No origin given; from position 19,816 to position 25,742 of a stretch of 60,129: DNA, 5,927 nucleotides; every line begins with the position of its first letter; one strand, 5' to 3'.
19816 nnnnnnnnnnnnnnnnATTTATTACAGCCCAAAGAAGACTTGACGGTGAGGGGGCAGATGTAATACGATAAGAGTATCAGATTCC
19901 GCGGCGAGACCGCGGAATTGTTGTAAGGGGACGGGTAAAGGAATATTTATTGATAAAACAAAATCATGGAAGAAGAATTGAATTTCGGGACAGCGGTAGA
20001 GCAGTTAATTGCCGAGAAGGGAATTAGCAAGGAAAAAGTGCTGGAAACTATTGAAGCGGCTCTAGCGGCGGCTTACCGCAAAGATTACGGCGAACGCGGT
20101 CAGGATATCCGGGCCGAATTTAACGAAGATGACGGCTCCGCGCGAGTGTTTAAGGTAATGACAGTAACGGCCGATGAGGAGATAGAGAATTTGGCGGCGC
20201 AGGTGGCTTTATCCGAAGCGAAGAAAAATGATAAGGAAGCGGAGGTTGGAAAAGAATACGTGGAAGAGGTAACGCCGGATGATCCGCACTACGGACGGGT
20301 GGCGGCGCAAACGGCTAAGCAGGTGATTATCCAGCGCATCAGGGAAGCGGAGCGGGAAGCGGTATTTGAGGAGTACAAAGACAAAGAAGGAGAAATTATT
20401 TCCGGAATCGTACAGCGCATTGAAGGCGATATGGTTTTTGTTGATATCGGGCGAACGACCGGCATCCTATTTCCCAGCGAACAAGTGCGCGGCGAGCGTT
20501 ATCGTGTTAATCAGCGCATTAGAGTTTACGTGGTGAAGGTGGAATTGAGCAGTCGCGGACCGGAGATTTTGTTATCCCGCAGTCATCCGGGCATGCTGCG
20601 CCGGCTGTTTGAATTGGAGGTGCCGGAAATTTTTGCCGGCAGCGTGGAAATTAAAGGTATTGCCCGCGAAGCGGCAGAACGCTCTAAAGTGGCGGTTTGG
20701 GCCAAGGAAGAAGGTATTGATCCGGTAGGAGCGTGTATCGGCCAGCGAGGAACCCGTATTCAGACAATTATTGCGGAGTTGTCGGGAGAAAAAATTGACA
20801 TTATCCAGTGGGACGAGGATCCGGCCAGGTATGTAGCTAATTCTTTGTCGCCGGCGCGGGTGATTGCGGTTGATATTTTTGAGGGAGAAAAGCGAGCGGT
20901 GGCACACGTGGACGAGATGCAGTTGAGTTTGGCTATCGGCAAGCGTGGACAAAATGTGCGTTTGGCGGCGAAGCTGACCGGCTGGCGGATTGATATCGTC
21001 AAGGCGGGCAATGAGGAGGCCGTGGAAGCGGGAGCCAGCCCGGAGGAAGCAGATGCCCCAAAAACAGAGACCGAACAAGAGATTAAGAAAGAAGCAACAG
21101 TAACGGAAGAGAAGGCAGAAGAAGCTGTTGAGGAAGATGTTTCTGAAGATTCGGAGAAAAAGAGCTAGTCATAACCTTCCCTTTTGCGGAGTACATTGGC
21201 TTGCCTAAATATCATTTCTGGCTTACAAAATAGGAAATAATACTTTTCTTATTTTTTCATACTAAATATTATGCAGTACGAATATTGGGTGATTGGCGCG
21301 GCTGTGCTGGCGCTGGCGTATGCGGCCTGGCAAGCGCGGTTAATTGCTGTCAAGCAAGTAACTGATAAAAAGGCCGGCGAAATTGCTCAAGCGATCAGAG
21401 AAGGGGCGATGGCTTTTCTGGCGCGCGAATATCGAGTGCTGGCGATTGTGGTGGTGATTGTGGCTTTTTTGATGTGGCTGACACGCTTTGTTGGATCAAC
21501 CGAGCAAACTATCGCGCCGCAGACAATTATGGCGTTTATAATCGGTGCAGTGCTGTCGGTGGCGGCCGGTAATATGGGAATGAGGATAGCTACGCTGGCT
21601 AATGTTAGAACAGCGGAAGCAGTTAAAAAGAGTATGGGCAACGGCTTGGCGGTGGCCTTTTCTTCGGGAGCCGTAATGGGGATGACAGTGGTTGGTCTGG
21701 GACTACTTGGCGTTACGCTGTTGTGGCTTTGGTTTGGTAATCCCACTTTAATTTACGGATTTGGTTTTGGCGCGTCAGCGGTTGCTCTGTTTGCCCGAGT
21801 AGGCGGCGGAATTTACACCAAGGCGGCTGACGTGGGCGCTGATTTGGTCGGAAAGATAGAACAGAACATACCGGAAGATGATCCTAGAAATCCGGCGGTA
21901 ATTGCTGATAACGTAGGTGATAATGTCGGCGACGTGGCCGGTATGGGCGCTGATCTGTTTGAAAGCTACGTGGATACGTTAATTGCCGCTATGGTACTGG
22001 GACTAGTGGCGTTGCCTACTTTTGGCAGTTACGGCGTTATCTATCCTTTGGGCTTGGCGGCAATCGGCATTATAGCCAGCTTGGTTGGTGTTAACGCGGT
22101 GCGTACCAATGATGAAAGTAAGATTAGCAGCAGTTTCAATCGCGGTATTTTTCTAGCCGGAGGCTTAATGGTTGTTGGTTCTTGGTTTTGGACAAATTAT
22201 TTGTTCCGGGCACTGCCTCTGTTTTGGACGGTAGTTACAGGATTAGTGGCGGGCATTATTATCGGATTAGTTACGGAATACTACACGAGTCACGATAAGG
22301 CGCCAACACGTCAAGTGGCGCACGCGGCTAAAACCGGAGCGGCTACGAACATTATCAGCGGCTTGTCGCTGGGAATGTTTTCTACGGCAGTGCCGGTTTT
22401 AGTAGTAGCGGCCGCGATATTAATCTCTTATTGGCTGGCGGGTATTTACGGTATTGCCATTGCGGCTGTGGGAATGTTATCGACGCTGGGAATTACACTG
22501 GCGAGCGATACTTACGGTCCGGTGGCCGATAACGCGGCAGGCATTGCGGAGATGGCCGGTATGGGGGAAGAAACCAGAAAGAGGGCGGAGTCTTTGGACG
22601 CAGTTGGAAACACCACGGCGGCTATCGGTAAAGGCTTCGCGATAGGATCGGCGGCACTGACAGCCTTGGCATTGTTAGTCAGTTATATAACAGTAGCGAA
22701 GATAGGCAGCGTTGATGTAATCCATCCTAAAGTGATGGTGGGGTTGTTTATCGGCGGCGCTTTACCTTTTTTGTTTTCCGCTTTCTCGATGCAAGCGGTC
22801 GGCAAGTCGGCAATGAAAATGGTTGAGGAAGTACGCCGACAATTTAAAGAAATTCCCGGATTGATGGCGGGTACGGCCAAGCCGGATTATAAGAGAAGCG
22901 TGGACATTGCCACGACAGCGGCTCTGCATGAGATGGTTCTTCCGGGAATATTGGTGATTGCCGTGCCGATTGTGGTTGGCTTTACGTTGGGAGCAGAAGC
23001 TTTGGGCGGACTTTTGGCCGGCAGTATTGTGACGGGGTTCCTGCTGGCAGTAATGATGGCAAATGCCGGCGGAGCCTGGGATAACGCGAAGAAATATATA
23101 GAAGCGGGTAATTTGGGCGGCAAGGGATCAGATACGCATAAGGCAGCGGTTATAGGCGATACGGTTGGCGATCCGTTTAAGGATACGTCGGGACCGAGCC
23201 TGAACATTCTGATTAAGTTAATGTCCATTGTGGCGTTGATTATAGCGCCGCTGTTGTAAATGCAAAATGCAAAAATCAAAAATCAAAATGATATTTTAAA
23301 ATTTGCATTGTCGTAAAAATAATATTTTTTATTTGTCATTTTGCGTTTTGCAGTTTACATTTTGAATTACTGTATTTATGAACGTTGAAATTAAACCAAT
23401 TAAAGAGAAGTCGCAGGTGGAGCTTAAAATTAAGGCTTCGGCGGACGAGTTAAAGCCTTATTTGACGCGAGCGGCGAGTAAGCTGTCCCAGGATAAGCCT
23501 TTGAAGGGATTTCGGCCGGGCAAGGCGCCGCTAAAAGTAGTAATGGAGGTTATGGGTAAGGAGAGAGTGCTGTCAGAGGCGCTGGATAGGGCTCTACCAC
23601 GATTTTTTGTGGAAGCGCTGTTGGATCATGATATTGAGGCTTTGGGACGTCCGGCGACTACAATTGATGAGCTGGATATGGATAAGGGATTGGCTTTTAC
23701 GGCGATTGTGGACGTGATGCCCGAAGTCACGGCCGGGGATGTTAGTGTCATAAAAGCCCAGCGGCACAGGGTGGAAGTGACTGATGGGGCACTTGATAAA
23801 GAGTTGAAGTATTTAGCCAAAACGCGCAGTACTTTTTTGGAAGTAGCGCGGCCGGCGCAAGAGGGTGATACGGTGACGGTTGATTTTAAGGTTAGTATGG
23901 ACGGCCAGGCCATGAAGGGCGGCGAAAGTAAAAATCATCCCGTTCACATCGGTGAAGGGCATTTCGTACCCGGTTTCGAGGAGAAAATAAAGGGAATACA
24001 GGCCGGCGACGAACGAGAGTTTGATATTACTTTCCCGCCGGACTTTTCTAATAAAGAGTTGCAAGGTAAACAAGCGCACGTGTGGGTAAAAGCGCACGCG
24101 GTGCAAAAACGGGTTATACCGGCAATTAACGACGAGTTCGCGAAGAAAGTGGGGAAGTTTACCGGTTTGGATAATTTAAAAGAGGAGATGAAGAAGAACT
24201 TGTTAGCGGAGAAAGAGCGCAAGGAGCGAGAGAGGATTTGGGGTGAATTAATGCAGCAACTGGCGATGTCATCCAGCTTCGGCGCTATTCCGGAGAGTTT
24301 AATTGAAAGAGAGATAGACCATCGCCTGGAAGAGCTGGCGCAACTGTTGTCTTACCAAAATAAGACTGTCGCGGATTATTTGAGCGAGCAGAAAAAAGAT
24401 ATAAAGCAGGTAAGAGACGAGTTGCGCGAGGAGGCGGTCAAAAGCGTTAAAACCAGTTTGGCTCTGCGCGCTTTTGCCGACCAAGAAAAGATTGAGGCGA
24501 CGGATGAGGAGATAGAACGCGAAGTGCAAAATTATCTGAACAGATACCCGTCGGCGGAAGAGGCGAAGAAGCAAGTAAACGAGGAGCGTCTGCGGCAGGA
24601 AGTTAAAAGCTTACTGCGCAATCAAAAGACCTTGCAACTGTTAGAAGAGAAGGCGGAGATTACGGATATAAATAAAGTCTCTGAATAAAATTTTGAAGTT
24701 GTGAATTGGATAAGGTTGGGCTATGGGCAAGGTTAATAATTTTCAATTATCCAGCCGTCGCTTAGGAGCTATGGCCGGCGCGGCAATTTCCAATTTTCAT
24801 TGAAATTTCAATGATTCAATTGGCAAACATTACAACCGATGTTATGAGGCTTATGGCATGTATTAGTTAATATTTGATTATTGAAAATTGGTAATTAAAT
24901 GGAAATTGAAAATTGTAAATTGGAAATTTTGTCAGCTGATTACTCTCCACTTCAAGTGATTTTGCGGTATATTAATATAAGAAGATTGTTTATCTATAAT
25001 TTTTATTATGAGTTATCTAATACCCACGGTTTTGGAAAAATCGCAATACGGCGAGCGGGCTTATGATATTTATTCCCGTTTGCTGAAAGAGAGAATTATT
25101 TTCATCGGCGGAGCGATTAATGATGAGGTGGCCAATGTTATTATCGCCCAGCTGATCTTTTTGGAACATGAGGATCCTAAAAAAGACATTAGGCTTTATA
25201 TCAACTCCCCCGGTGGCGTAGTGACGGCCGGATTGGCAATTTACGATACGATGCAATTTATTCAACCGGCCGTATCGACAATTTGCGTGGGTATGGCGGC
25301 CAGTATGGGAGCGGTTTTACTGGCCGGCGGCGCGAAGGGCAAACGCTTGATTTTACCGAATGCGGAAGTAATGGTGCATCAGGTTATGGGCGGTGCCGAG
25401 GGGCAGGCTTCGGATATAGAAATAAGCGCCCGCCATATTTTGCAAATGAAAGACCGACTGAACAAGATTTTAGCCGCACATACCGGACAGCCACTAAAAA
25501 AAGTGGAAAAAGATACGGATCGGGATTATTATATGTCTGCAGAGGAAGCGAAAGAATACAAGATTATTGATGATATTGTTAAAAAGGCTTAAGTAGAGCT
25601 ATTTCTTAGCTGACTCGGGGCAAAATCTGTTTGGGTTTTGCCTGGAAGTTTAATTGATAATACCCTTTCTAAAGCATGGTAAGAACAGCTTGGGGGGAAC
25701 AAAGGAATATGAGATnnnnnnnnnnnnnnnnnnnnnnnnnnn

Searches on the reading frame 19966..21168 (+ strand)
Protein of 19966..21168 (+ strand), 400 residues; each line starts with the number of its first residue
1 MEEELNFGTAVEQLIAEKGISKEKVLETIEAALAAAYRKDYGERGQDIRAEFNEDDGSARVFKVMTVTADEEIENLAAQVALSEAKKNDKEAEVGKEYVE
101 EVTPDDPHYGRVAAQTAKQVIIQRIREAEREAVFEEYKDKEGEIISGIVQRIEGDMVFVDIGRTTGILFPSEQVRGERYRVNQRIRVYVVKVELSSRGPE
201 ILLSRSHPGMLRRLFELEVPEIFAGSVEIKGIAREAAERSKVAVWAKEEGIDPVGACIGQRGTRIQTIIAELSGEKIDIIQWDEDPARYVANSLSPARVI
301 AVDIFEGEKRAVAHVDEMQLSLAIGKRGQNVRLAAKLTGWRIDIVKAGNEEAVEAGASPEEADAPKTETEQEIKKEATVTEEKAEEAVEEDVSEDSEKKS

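Call 8: search_protein_families(library=pfam, proteins=[window:19966-21168:+], max_evalue=0.001)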
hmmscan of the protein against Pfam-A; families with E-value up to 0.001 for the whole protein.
window:19966-21168:+ (400 aa): 6 families
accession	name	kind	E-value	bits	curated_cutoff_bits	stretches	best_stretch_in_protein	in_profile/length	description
PF08529.16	NusA_N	-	7.3e-33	113.8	23.8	1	7-131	2-119/119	NusA N-terminal domain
PF13184.12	KH_5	-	3.7e-29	101.1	27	1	238-304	3-69/69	NusA-like KH domain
PF00575.29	S1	-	1.7e-08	35.1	22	1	138-197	1-67/74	S1 RNA binding domain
PF00013.35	KH_1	-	4.3e-06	26.8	21.5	0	254-287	11-42/66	KH domain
PF10246.15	MRP-S35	-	0.00023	21.5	25.1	1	130-197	12-79/105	Mitochondrial ribosomal protein MRP-S35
PF23095.1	KH_NusA_C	-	0.00029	21.3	34.2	1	316-344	6-34/59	Transcription termination/antitermination protein NusA, KH domain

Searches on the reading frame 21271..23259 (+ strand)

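Call 8: search_protein_families(library=pfam, proteins=[window:21271-23259:+], max_evalue=0.001)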
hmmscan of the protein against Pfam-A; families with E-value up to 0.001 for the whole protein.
window:21271-23259:+ (662 aa): 1 family
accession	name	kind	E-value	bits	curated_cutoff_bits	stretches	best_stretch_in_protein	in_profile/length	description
PF03030.21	H_PPase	-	9.5e-272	903.8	29.7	1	12-658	1-645/645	Inorganic H+ pyrophosphatase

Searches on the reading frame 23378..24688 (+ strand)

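Call 8: search_protein_families(library=pfam, proteins=[window:23378-24688:+], max_evalue=0.001)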
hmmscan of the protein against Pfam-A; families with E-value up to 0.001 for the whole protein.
window:23378-24688:+ (436 aa): 3 families
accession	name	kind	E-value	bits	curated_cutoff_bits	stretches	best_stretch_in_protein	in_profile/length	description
PF05697.18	Trigger_N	-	1.7e-30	106.6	22.2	1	1-144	1-142/144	Bacterial trigger factor protein (TF)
PF05698.19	Trigger_C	-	6.9e-30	104.7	22.7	1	264-422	2-160/162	Bacterial trigger factor protein (TF) C-terminus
PF00254.34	FKBP_C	-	7.8e-13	49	21.1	1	158-232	3-80/94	FKBP-type peptidyl-prolyl cis-trans isomerase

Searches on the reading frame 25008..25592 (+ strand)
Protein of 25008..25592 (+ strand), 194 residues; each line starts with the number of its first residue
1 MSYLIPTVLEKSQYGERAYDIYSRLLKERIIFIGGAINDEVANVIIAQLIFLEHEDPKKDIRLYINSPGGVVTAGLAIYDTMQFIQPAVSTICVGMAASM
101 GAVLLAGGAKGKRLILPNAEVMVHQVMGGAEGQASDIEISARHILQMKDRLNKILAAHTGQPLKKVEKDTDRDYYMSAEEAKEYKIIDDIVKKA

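Call 8: search_protein_families(library=pfam, proteins=[window:25008-25592:+], max_evalue=0.001)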
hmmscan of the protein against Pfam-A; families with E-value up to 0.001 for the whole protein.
window:25008-25592:+ (194 aa): 1 family
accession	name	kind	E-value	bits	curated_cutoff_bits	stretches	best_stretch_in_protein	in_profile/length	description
PF00574.28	CLP_protease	-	1.6e-83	279.5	20.2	1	15-193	3-181/182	Clp protease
